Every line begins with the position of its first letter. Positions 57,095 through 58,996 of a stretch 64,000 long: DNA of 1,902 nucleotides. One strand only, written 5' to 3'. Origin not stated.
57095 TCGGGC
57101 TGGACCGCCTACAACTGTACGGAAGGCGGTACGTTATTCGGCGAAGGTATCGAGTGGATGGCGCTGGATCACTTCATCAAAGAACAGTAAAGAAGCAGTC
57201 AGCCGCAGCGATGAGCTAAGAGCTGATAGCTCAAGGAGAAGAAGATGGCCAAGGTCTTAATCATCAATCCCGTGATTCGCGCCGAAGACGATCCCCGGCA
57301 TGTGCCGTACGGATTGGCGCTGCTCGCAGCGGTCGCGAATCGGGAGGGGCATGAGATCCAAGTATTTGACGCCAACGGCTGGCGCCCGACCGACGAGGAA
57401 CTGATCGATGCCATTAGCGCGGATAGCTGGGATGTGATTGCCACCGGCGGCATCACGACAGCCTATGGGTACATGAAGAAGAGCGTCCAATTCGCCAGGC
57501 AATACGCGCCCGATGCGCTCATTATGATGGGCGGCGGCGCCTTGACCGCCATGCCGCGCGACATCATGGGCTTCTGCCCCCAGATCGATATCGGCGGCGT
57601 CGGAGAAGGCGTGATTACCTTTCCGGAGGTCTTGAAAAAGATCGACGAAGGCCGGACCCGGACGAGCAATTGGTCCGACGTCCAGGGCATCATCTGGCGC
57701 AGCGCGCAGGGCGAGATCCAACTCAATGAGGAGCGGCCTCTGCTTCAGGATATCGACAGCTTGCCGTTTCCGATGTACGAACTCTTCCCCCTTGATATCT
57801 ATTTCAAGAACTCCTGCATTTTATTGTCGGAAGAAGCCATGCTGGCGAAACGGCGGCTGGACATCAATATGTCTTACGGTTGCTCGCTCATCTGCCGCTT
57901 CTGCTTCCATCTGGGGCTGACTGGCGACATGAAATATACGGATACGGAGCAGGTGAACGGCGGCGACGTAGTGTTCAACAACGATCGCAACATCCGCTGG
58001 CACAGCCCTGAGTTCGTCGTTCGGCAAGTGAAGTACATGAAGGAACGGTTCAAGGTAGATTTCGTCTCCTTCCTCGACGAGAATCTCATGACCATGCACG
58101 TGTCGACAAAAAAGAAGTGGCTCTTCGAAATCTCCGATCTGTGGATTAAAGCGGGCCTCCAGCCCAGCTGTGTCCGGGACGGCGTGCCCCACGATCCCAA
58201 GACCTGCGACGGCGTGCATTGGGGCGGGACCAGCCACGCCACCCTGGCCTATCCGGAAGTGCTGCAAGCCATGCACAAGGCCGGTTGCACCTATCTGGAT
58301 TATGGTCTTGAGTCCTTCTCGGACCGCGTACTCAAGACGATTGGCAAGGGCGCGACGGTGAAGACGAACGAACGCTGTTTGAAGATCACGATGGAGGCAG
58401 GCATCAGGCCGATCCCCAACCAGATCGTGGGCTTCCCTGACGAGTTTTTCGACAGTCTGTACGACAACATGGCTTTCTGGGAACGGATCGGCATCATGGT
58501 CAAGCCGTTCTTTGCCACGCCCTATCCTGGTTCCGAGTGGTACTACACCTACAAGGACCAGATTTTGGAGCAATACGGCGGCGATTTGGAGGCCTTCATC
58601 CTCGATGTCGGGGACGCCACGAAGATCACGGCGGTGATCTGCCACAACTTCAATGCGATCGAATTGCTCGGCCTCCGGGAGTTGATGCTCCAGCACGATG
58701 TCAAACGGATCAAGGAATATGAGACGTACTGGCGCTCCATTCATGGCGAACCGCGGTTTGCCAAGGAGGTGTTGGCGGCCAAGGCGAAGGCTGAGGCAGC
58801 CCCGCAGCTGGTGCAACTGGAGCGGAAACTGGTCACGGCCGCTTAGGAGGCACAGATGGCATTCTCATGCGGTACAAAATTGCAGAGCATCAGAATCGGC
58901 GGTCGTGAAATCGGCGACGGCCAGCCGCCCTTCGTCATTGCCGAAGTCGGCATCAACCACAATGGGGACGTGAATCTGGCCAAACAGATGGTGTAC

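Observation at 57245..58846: B12-binding radical SAM enzyme embedded in a nonulosonic-acid/Maf glycosylation island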

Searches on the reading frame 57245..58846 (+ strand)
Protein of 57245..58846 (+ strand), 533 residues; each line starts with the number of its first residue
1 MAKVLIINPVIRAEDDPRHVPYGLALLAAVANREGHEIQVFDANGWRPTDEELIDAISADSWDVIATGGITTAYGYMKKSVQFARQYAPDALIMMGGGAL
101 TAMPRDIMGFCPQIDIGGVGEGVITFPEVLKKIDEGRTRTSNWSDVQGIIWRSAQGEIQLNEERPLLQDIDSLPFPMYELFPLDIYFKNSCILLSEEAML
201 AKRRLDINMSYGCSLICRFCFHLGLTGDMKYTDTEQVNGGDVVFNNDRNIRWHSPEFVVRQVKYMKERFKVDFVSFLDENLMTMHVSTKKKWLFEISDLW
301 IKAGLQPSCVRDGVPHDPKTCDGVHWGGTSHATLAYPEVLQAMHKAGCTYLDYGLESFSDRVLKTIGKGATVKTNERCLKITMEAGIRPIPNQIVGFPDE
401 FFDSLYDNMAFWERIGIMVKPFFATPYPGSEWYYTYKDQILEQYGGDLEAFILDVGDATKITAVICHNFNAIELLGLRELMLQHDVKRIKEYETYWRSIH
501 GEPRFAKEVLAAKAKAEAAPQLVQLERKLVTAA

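Call 6: search_protein_families(library=pfam, proteins=[window:57245-58846:+], max_evalue=0.01)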
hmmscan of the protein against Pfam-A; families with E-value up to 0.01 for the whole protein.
window:57245-58846:+ (533 aa): 2 families
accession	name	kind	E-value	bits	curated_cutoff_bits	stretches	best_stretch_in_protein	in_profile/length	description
PF04055.27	Radical_SAM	-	2.8e-16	60.6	29.5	1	207-405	1-159/166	Radical SAM superfamily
PF02310.24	B12-binding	-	2.4e-15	56.8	32.1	1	11-129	4-120/121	B12 binding domain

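Call 7: search_protein_families(library=ncbifam, proteins=[window:57245-58846:+], max_evalue=0.01)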
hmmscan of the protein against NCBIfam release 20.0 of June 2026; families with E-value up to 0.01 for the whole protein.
window:57245-58846:+ (533 aa): 16 families
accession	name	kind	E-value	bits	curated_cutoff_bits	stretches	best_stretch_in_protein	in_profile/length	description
NF050148.1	rSAM_ApyD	equivalog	8.1e-28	97.2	750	2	19-220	23-215/645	RiPP biosynthesis radical SAM protein ApyD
TIGR02026.1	BchE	equivalog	4.8e-25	88.4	481.35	1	17-440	18-391/497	magnesium-protoporphyrin IX monomethyl ester anaerobic oxidative cyclase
TIGR03471.1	HpnJ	equivalog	1.3e-22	80.3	577.6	2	323-438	274-389/472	hopanoid biosynthesis associated radical SAM protein HpnJ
TIGR03975.1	rSAM_ocin_1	subfamily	2.1e-21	76.1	281.85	2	338-411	353-425/606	RiPP maturation radical SAM C-methyltransferase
NF038361.1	rSAM_Sden_1168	equivalog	8.8e-16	57.5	575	1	49-285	128-342/560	Sden_1168 family B12-binding radical SAM P-methyltransferase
TIGR04013.1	B12_SAM_MJ_1487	hypoth_equivalog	1.2e-13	50.7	251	2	349-448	267-369/382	TIGR04013 family B12-binding domain/radical SAM domain-containing protein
NF033712.0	B12_rSAM_KedN5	subfamily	1.2e-13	50.2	700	1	35-228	36-219/624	KedN5 family methylcobalamin-dependent radical SAM C-methyltransferase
TIGR04479.1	bcpD_PhpK_rSAM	subfamily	2.6e-13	49.2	600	1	335-435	329-422/504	PhpK family radical SAM P-methyltransferase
TIGR04385.1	B12_rSAM_cofa1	equivalog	6e-13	48.8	450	1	5-235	3-227/438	B12 lower ligand biosynthesis radical SAM protein BzaD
TIGR04014.1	B12_SAM_MJ_0865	equivalog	5e-11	42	360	1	336-401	257-322/434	methyl-coenzyme M reductase glutamine C-methyltransferase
TIGR04072.2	rSAM_ladder_B12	equivalog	3.4e-10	39.2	360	1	20-139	17-146/443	lipid biosynthesis B12-binding/radical SAM protein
TIGR04367.1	HpnR_B12_rSAM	equivalog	1.9e-09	36.6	650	2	18-157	19-154/490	hopanoid C-3 methylase HpnR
NF040546.1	rSAM_CUAEP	equivalog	4.8e-06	25.5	500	1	334-414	260-340/468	CUAEP/CCAEP-tail radical SAM (seleno)protein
NF045585.1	rSAM_slr0320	equivalog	1.1e-05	24.1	775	1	70-133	118-181/511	photosystem II high light acclimation radical SAM protein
NF033070.1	rSAM_AprD4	equivalog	0.00015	20.8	500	1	324-438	274-392/456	AprD4 family radical SAM diol-dehydratase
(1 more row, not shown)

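Call 10: find_homologous_proteins(query=window:57245-58846:+)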
Query window:57245-58846:+ (533 aa): 1516 proteins with E <= 0.001 among 8000 candidates; the best 120 are listed.
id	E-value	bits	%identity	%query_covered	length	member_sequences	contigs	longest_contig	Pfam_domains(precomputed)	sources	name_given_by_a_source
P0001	0.0e+0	1198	95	100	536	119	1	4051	PF04055.28,PF02310.25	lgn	-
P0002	0.0e+0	1110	87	98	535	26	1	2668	PF04055.28,PF02310.25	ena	-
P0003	0.0e+0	1100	86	100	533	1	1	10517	PF04055.28,PF02310.25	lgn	-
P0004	0.0e+0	1099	88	97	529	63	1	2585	PF04055.28,PF02310.25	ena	-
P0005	0.0e+0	1083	85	98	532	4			PF04055.28,PF02310.25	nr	nr:B12-binding domain-containing radical SAM protein [Nitrospirota bacterium]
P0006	0.0e+0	1065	84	98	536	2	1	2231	PF04055.28,PF02310.25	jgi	-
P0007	0.0e+0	1056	84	96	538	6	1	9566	PF04055.28,PF02310.25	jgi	jgi:radical SAM superfamily enzyme YgiQ (UPF0313 family)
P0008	2.6e-255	866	69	98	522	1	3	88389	PF04055.28,PF02310.25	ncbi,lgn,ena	-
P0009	3.0e-251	853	69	95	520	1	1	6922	PF04055.28,PF02310.25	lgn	-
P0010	2.4e-249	846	68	97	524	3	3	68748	PF04055.28,PF02310.25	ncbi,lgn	-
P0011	3.0e-249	846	67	100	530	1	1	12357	PF04055.28,PF02310.25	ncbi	-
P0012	4.9e-249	845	69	95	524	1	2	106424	PF04055.28,PF02310.25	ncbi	-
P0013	5.1e-248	842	67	98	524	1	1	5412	PF04055.28,PF02310.25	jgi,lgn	-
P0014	2.1e-247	840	68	95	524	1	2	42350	PF04055.28,PF02310.25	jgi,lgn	jgi:anaerobic magnesium-protoporphyrin IX monomethyl ester cyclase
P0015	7.7e-247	838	67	97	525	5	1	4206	PF04055.28,PF02310.25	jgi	-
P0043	9.4e-233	792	66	94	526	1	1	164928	PF04055.28,PF02310.25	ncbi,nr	ncbi:MAG: B12-binding domain-containing radical SAM protein [Elusimicrobia bacterium]|nr:B12-binding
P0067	5.4e-228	776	63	97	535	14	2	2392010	PF04055.28,PF02310.25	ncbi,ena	-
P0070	1.7e-227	774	62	95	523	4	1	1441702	PF04055.28,PF02310.25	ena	-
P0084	2.6e-225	767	65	93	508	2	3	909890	PF04055.28,PF02310.25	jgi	jgi:radical SAM superfamily enzyme YgiQ (UPF0313 family)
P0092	7.2e-225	766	61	97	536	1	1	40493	PF04055.28,PF02310.25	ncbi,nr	ncbi:MAG: radical SAM protein [Chloroflexota bacterium]|nr:radical SAM protein [Chloroflexota bacter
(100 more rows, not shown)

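Call 12: find_encoding_contigs(protein=P0043, flank=10000, max_places=2)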
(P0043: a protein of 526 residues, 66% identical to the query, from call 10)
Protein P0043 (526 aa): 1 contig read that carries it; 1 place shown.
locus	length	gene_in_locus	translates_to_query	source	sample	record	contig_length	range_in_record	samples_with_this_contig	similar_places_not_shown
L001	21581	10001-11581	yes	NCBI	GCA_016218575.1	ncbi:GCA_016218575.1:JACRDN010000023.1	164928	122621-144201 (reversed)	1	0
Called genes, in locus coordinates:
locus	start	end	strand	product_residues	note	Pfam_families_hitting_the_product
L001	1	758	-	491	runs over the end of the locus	PF00501:AMP-binding, PF13193:AMP-binding_C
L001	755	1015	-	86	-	PF00550:PP-binding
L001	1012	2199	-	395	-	PF01041:DegT_DnrJ_EryC1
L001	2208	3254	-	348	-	PF03102:NeuB, PF08666:SAF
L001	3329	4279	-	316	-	PF08240:ADH_N, PF00107:ADH_zinc_N, PF13602:ADH_zinc_N_2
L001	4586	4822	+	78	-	-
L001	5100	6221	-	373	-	-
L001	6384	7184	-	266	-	-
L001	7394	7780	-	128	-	PF00903:Glyoxalase, PF12681:Glyoxalase_2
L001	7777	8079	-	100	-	PF11731:Cdd1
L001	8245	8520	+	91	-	PF02604:PhdYeFM_antitox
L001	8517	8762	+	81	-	PF05016:ParE_toxin (weak)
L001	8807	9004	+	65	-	-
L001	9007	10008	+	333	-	PF01973:MptE-like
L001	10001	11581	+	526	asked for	PF02310:B12-binding, PF04055:Radical_SAM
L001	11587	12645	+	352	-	PF00571:CBS (weak), PF00483:NTP_transferase, PF12804:NTP_transf_3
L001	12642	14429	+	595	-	PF00664:ABC_membrane, PF00005:ABC_tran, PF02463:SMC_N (weak)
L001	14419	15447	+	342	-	PF01408:GFO_IDH_MocA, PF22725:GFO_IDH_MocA_C3 (weak), PF02894:GFO_IDH_MocA_C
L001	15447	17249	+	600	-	PF27878:PFTS_polysacc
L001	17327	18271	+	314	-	-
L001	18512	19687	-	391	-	PF02350:Epimerase_2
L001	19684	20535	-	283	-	PF01073:3Beta_HSD (faint), PF04321:RmlD_sub_bind, PF01370:Epimerase, PF16363:GDP_Man_Dehyd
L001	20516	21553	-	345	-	PF03102:NeuB, PF08666:SAF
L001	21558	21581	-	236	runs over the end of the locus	PF02348:CTP_transf_3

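Call 13: find_encoding_contigs(protein=P0067, flank=10000, max_places=2)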
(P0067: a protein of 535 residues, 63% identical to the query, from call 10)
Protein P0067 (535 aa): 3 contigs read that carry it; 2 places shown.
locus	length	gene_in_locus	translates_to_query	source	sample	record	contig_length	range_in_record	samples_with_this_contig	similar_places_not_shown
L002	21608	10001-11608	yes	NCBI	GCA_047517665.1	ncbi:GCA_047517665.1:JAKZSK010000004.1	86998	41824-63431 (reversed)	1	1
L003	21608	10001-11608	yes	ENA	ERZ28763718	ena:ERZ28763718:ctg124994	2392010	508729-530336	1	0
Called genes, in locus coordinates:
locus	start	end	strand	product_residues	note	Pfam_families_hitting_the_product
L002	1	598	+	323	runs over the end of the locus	PF01073:3Beta_HSD, PF01370:Epimerase, PF02719:Polysacc_synt_2, PF04321:RmlD_sub_bind, PF13460:NAD_binding_10 (weak), PF16363:GDP_Man_Dehyd, PF07993:NAD_binding_4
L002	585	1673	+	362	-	PF01073:3Beta_HSD, PF01370:Epimerase, PF02719:Polysacc_synt_2, PF04321:RmlD_sub_bind, PF16363:GDP_Man_Dehyd, PF13460:NAD_binding_10, PF07993:NAD_binding_4, PF02719:Polysacc_synt_2 (weak)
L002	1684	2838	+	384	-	PF13579:Glyco_trans_4_4 (faint), PF02350:Epimerase_2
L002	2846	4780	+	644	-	PF13522:GATase_6, PF13537:GATase_7, PF00733:Asn_synthase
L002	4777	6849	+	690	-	PF16889:Hepar_II_III_N, PF07940:Hepar_II_III_C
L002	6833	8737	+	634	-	PF00664:ABC_membrane, PF00005:ABC_tran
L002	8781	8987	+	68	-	-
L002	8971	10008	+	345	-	PF01973:MptE-like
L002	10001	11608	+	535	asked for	PF02310:B12-binding, PF04055:Radical_SAM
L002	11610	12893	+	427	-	-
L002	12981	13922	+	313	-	PF00685:Sulfotransfer_1 (weak)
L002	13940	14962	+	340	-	PF01073:3Beta_HSD, PF01370:Epimerase, PF02719:Polysacc_synt_2, PF04321:RmlD_sub_bind, PF05368:NmrA, PF13460:NAD_binding_10, PF16363:GDP_Man_Dehyd, PF07993:NAD_binding_4 (weak)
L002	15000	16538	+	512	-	PF01467:CTP_transf_like, PF00294:PfkB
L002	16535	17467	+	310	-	PF01408:GFO_IDH_MocA, PF02894:GFO_IDH_MocA_C, PF22725:GFO_IDH_MocA_C3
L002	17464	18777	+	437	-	PF03721:UDPG_MGDP_dh_N, PF00984:UDPG_MGDP_dh, PF03720:UDPG_MGDP_dh_C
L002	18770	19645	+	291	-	PF00106:adh_short, PF01370:Epimerase, PF04321:RmlD_sub_bind (weak), PF08659:KR, PF23441:SDR, PF13460:NAD_binding_10 (weak), PF13561:adh_short_C2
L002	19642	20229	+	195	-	PF13580:SIS_2 (weak)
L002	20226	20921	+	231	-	PF00923:TAL_FSA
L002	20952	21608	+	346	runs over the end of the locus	PF03102:NeuB, PF08666:SAF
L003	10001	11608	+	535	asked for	PF02310:B12-binding, PF04055:Radical_SAM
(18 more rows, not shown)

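Call 14: find_encoding_contigs(protein=P0092, flank=10000, max_places=2)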
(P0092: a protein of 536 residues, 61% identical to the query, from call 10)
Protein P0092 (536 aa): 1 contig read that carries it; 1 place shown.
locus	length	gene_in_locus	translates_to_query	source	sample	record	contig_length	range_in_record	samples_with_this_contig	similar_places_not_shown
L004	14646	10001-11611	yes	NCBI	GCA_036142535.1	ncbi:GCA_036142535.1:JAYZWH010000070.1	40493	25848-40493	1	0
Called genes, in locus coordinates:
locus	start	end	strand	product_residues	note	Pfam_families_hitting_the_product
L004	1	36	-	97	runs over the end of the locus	-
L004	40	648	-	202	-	PF12804:NTP_transf_3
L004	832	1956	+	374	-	PF00850:Hist_deacetyl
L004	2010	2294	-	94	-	-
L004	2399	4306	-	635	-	PF00012:HSP70, PF06723:MreB_Mbl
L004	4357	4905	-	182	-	PF01025:GrpE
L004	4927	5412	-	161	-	PF00376:MerR, PF13411:MerR_1, PF13591:MerR_2 (weak)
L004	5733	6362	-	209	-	PF00174:Oxidored_molyb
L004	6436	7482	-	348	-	-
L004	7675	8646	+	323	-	PF01073:3Beta_HSD, PF01370:Epimerase, PF02719:Polysacc_synt_2, PF04321:RmlD_sub_bind, PF08659:KR (faint), PF16363:GDP_Man_Dehyd, PF07993:NAD_binding_4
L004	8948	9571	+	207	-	PF02357:NusG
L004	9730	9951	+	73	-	-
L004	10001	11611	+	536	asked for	PF02310:B12-binding, PF04055:Radical_SAM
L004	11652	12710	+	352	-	PF03102:NeuB, PF08666:SAF (weak)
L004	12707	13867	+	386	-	PF02350:Epimerase_2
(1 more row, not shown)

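Call 16: search_solved_structures(query=window:57245-58846:+, max_evalue=0.01)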
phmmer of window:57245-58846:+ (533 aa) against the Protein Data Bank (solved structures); distinct sequences matched with E-value up to 0.01: 1.
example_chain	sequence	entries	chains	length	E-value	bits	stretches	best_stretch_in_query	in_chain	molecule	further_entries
6fd2_B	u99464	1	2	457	0.0046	18.6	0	323-435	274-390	Putative apramycin biosynthetic oxidoreductase 4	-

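Call 19: find_related_loci(query=window:57245-58846:+, collection=genome_contigs, flank=10000)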
Query window:57245-58846:+ (533 aa) in genome_contigs; peptide patterns used: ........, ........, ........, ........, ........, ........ (x = any residue, [..] = any of these).
61 stretches matched a pattern; 47 encode a relative of the query (tblastn E <= 1e-3); 46 distinct loci.
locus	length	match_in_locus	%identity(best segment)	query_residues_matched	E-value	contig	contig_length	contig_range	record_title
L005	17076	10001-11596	95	1-532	0e+0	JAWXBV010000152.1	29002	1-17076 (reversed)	MAG: Nitrospirota bacterium isolate MP7G1.139 k99_1608989, whole genome shotgun sequence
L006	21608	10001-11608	94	1-533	0e+0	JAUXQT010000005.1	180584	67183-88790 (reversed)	MAG: Nitrospirota bacterium isolate C12_concoct.bin.99 C12_k141_277318, whole genome shotgun sequence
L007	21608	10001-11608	93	1-533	0e+0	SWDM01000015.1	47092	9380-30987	MAG: Nitrospira sp. isolate RSF3 Nitrospira_sp_RSF3_15, whole genome shotgun sequence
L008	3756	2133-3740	94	1-533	0e+0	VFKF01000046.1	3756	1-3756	MAG: Nitrospira sp. isolate Bin_54_10 c_000003083179, whole genome shotgun sequence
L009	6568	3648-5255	92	1-533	0e+0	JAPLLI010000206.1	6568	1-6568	MAG: Nitrospirae bacterium isolate LacPavin_0920_WC57_MAG_58_9 LacPavin_0920_WC57_scaffold_1408664, whole genome shotgun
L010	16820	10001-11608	94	1-533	0e+0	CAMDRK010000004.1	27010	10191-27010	MAG: Nitrospira lenta isolate TH-11nov19-88 genome assembly, contig: TH-11nov19-C4241, whole genome shotgun sequence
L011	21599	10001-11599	90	1-533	0e+0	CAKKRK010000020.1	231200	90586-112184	Nitrospiraceae bacterium isolate Hainich-H41-bin216-1 genome assembly, contig: H41-bin216_1_Hain_H41_02um_R2_23_length_2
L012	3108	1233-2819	88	1-529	0e+0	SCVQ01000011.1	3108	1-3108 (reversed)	MAG: Nitrospirae bacterium isolate GW928_bin.19 GW928_bin.19-861-1, whole genome shotgun sequence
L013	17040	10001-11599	84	1-533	0e+0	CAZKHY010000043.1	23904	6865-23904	MAG TPA_asm: uncultured Nitrospira sp. isolate SRP093762_co1_15 genome assembly, contig: NODE_1276_length_23904_cov_13.3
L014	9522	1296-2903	94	1-533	0e+0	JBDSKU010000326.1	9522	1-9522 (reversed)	MAG: Nitrospiraceae bacterium isolate cluster1_bin.353 k127_8684961, whole genome shotgun sequence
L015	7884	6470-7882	88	1-474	0e+0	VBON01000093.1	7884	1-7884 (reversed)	MAG: Nitrospirae bacterium isolate NS_11 14_1009_16_30cm_scaffold_60168, whole genome shotgun sequence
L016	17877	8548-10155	95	1-533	0e+0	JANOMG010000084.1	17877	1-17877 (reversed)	MAG: Nitrospira sp. isolate VAR_45_metabat_136 VAR_45_k141_2760232, whole genome shotgun sequence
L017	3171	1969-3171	95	1-401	0e+0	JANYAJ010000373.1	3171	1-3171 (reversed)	MAG: Nitrospira sp. isolate GL140_5_metabat_222_sub GL140_5_k141_1761813, whole genome shotgun sequence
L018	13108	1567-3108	63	1-516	0e+0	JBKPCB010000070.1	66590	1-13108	MAG: Candidatus Methylomirabilota bacterium isolate GB_EKS_MAG_00063 GB_EKS_000001744231, whole genome shotgun sequence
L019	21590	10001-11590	61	1-528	0e+0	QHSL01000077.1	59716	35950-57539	MAG: Candidatus Rokuibacteriota bacterium isolate AR31 14_1009_16_40cm_scaffold_374_curated, whole genome shotgun sequen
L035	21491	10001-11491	62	1-502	0e+0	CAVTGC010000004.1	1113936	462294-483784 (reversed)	MAG: uncultured Candidatus Rokubacteria bacterium isolate MFD09212.bin.1.136 genome assembly, contig: contig_20716, whol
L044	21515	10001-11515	53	1-510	0e+0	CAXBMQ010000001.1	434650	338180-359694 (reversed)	MAG TPA_asm: uncultured Rhodospirillaceae bacterium isolate ERR2762121_concoct_63 genome assembly, contig: ERZ3421540.34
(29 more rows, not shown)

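Call 23: find_encoding_contigs(protein=P0008, flank=10000, max_places=1)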
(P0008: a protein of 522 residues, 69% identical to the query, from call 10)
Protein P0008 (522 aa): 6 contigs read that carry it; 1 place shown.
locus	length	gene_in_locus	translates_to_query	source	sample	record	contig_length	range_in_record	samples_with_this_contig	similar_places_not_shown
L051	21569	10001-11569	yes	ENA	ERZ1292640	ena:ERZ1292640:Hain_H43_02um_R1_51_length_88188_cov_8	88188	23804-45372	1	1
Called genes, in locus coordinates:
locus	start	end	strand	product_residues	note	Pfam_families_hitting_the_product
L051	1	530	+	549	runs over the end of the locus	PF02310:B12-binding, PF04055:Radical_SAM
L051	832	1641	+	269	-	PF13489:Methyltransf_23 (weak)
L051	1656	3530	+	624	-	-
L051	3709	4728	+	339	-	PF01408:GFO_IDH_MocA, PF02894:GFO_IDH_MocA_C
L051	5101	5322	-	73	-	-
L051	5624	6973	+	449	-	PF00155:Aminotran_1_2 (faint), PF01041:DegT_DnrJ_EryC1, PF01053:Cys_Met_Meta_PP (weak), PF01212:Beta_elim_lyase (weak)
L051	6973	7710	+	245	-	PF02348:CTP_transf_3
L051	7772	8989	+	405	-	PF02350:Epimerase_2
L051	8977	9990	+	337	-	PF01973:MptE-like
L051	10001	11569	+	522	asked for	PF02310:B12-binding, PF04055:Radical_SAM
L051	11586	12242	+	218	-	PF17836:PglD_N, PF00132:Hexapep (weak)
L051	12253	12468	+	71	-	-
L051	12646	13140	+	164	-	PF00483:NTP_transferase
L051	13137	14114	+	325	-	PF01073:3Beta_HSD, PF01370:Epimerase, PF02719:Polysacc_synt_2, PF04321:RmlD_sub_bind, PF05368:NmrA, PF07993:NAD_binding_4, PF16363:GDP_Man_Dehyd, PF13460:NAD_binding_10, +1 more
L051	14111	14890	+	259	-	PF00483:NTP_transferase, PF12804:NTP_transf_3 (weak)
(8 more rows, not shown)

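Call 24: find_encoding_contigs(protein=P0084, flank=10000, max_places=1)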
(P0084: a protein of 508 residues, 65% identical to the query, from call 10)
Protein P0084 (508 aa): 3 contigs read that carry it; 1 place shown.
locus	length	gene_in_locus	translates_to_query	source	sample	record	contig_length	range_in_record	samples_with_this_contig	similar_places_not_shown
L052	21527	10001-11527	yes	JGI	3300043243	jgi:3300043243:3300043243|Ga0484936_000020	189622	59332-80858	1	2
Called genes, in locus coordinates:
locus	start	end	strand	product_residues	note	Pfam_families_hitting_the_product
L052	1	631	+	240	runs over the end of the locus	-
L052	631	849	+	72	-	-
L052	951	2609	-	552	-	-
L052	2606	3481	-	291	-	PF13489:Methyltransf_23, PF13649:Methyltransf_25, PF13847:Methyltransf_31, PF08241:Methyltransf_11, PF08242:Methyltransf_12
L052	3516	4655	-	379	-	PF01041:DegT_DnrJ_EryC1, PF00155:Aminotran_1_2 (weak)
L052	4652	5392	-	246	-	PF13302:Acetyltransf_3, PF00583:Acetyltransf_1, PF13673:Acetyltransf_10 (weak), PF13508:Acetyltransf_7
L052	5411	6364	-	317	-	PF13641:Glyco_tranf_2_3, PF00535:Glycos_transf_2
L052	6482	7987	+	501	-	PF01943:Polysacc_synt, PF13440:Polysacc_synt_3 (weak)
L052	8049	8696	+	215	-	PF13412:HTH_24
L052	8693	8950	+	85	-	-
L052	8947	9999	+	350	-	PF01973:MptE-like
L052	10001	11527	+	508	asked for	PF02310:B12-binding, PF04055:Radical_SAM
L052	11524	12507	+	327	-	PF01408:GFO_IDH_MocA, PF02894:GFO_IDH_MocA_C, PF22725:GFO_IDH_MocA_C3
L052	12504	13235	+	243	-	PF02348:CTP_transf_3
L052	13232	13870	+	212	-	PF17836:PglD_N, PF25087:GMPPB_C (faint), PF25084:LbH_EIF2B (faint), PF00132:Hexapep (weak), PF14602:Hexapep_2 (weak)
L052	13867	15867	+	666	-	PF13692:Glyco_trans_1_4 (faint)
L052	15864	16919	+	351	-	PF03102:NeuB, PF08666:SAF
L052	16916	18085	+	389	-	PF02350:Epimerase_2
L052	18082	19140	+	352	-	PF00571:CBS, PF00483:NTP_transferase, PF12804:NTP_transf_3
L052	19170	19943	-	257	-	-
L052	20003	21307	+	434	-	PF03721:UDPG_MGDP_dh_N, PF00984:UDPG_MGDP_dh, PF03720:UDPG_MGDP_dh_C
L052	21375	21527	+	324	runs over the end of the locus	PF01370:Epimerase, PF04321:RmlD_sub_bind, PF16363:GDP_Man_Dehyd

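Call 25: find_encoding_contigs(protein=P0070, flank=10000, max_places=1)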
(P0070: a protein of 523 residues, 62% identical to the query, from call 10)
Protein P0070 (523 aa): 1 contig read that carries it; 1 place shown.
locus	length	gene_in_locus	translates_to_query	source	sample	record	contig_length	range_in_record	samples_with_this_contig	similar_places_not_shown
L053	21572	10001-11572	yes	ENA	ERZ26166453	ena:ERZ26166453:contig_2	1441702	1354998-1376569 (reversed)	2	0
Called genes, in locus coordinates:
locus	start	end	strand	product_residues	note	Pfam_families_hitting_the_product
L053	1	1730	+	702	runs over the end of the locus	-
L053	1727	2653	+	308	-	PF00685:Sulfotransfer_1, PF13469:Sulfotransfer_3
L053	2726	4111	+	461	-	-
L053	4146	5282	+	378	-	-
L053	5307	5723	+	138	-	PF00903:Glyoxalase (faint), PF13669:Glyoxalase_4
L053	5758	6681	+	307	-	PF13489:Methyltransf_23, PF13847:Methyltransf_31, PF08241:Methyltransf_11, PF08242:Methyltransf_12, PF13649:Methyltransf_25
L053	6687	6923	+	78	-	PF00550:PP-binding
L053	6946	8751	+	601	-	-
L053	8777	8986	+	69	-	-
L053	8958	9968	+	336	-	PF01973:MptE-like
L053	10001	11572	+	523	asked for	PF02310:B12-binding, PF04055:Radical_SAM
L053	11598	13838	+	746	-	PF00224:PK, PF14306:PUA_2, PF01747:ATP-sulfurylase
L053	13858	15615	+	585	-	PF14306:PUA_2, PF01747:ATP-sulfurylase, PF01583:APS_kinase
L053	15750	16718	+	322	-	PF00535:Glycos_transf_2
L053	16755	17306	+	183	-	-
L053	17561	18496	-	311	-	PF13276:HTH_21, PF00665:rve, PF13683:rve_3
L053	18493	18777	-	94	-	PF01527:HTH_Tnp_1, PF13518:HTH_28 (weak)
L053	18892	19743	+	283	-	PF00535:Glycos_transf_2, PF13641:Glyco_tranf_2_3, PF13632:Glyco_trans_2_3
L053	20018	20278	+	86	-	PF00892:EamA (weak)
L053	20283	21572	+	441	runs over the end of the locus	PF13231:PMT_2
